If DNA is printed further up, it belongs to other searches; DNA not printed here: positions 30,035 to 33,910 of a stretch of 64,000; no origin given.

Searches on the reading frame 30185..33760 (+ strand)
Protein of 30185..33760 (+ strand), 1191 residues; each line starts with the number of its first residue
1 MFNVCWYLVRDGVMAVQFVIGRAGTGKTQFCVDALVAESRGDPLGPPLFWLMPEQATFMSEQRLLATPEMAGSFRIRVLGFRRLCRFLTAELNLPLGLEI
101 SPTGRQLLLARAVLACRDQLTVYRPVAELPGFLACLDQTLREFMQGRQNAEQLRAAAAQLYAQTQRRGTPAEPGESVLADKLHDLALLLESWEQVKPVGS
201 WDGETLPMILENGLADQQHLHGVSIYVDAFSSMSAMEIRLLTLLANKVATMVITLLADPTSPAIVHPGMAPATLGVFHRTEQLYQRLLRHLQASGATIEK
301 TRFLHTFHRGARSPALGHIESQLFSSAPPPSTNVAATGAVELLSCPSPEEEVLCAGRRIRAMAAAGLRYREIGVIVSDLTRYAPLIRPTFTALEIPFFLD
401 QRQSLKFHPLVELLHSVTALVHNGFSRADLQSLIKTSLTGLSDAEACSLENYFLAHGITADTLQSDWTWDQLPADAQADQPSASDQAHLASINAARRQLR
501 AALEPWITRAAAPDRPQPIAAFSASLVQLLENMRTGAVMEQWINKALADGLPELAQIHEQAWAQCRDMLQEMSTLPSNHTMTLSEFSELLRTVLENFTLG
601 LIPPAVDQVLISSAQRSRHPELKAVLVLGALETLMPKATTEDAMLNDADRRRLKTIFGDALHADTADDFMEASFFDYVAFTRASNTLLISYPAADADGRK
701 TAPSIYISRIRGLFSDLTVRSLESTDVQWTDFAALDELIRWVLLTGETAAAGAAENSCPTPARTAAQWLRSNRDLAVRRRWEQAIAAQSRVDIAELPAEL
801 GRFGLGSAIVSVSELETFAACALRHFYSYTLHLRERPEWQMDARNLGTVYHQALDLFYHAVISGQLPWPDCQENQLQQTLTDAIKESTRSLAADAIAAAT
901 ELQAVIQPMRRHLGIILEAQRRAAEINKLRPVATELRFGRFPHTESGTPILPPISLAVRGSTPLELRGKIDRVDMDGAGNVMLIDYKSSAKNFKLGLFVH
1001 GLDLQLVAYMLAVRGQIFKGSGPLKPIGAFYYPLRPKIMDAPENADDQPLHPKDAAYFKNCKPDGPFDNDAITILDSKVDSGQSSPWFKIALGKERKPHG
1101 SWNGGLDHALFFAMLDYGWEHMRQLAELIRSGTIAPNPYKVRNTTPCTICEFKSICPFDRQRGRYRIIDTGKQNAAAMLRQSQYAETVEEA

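Call 14: search_protein_families(library=ncbifam, proteins=[window:30185-33760:+])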
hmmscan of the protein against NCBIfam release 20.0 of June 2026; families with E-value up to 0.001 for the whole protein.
window:30185-33760:+ (1191 aa): 4 families
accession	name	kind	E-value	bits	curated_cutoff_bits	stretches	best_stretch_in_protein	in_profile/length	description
TIGR02773.1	addB_Gpos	equivalog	1.4e-159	532.9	903.7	1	14-1177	1-1149/1159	helicase-exonuclease AddAB subunit AddB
TIGR02774.1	rexB_recomb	equivalog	1.4e-42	146.2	718.35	1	45-1018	26-932/1076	ATP-dependent nuclease subunit B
TIGR02786.1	addB_alphas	equivalog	3.4e-12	45.3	486.5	1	415-1048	418-962/1024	double-strand break repair protein AddB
TIGR03623.1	TIGR03623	subfamily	1e-09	37.2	299.6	0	815-901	605-692/876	probable DNA repair protein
